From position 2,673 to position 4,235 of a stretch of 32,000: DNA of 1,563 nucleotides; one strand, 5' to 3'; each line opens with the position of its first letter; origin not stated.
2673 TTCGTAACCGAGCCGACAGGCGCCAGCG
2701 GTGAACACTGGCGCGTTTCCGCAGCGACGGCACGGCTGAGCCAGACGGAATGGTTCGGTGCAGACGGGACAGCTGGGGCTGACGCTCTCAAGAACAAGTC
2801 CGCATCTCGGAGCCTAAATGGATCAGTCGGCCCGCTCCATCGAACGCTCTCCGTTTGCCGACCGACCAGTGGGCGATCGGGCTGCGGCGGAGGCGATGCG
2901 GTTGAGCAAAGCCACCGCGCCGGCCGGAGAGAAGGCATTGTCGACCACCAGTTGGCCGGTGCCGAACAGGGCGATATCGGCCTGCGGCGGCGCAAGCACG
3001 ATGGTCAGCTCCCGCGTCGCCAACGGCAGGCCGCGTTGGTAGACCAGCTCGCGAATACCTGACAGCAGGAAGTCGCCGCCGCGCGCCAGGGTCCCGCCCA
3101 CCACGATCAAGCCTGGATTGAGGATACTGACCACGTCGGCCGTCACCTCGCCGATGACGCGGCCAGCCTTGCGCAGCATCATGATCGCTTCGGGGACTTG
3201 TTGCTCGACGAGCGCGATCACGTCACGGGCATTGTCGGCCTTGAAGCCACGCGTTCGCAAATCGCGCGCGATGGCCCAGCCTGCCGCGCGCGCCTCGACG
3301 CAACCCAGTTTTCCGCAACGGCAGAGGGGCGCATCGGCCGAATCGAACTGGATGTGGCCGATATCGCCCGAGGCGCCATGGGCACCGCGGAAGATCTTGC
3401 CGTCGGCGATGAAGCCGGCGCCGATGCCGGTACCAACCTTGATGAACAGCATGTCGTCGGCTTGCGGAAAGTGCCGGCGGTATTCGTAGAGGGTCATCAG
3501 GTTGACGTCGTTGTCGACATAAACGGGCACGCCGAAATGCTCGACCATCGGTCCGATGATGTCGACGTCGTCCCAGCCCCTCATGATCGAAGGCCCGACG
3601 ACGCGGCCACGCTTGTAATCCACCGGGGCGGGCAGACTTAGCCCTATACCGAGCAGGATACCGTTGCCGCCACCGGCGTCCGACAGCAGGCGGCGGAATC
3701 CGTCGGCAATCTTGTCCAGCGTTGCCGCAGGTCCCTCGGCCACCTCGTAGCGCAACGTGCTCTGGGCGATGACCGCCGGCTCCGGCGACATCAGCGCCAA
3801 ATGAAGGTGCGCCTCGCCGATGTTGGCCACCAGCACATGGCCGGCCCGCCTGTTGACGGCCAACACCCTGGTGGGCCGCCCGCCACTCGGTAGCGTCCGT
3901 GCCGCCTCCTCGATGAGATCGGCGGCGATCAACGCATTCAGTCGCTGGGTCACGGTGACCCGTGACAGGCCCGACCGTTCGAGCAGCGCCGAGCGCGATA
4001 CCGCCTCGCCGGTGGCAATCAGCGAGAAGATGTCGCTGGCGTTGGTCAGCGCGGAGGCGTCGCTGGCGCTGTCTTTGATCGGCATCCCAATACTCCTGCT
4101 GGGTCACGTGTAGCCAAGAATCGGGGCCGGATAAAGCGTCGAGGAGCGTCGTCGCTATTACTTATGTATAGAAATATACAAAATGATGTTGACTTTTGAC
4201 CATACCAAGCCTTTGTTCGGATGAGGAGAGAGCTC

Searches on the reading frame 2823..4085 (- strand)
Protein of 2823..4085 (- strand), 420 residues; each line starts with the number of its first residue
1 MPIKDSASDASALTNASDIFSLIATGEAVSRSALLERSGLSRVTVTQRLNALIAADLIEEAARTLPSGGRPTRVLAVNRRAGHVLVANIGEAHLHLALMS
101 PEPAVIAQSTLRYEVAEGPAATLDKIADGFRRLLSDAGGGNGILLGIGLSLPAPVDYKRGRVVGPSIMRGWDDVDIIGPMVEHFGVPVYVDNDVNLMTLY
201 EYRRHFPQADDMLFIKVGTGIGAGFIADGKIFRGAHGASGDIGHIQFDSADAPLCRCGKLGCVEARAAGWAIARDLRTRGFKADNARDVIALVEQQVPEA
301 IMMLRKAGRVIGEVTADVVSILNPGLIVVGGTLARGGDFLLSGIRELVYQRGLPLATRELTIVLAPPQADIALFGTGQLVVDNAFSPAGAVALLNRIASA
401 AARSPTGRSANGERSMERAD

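Call 45: search_protein_families(library=pfam, proteins=[window:2823-4085:-], max_evalue=0.00001)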
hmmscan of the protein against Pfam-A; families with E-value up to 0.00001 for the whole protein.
window:2823-4085:- (420 aa): 1 family
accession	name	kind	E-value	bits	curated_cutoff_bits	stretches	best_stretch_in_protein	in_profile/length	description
PF00480.26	ROK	-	3.2e-45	155.3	22.9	1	89-358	6-268/294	ROK family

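Call 82: search_protein_families(library=ncbifam, proteins=[window:2823-4085:-], max_evalue=1e-8)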
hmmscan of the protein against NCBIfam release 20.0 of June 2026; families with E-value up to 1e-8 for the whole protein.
window:2823-4085:- (420 aa): 11 families
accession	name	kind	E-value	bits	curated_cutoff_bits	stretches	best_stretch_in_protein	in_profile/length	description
NF047937.1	TransRegNagC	equivalog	1.4e-38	133.2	650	1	15-367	12-371/399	DNA-binding transcriptional regulator NagC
TIGR00744.1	ROK_glcA_fam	subfamily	5.1e-37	127.8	260.35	1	110-381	24-309/318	ROK family glucokinase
NF049930.1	TransRegMlc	equivalog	1e-31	110.7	530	1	14-365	16-375/405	sugar metabolism global transcriptional regulator Mlc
NF007251.0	PRK09698.1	equivalog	2.5e-30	105.8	253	1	87-376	11-292/304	allose kinase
NF003461.0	PRK05082.1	subfamily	2.6e-29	102.5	283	1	181-340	93-250/291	N-acetylmannosamine kinase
NF047821.1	NactlManKinNanK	equivalog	7e-29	101.3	450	1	182-351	94-260/288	N-acetylmannosamine kinase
NF007108.0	PRK09557.1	equivalog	6.9e-18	65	443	1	182-334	95-256/303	fructokinase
NF009835.0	PRK13310.1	equivalog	1.4e-17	64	380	1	119-334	32-256/303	N-acetylglucosamine kinase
NF045551.1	GK_Pyrobac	equivalog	3.4e-16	59.4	500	1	147-335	51-237/294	ATP-dependent glucokinase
NF045550.1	FrctkaseScrK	equivalog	7.6e-11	42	400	1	169-289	84-207/293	fructokinase ScrK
NF042998.1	bglucokin_BglK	equivalog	3.8e-09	36.2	550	0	144-251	54-162/291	beta-glucoside kinase BglK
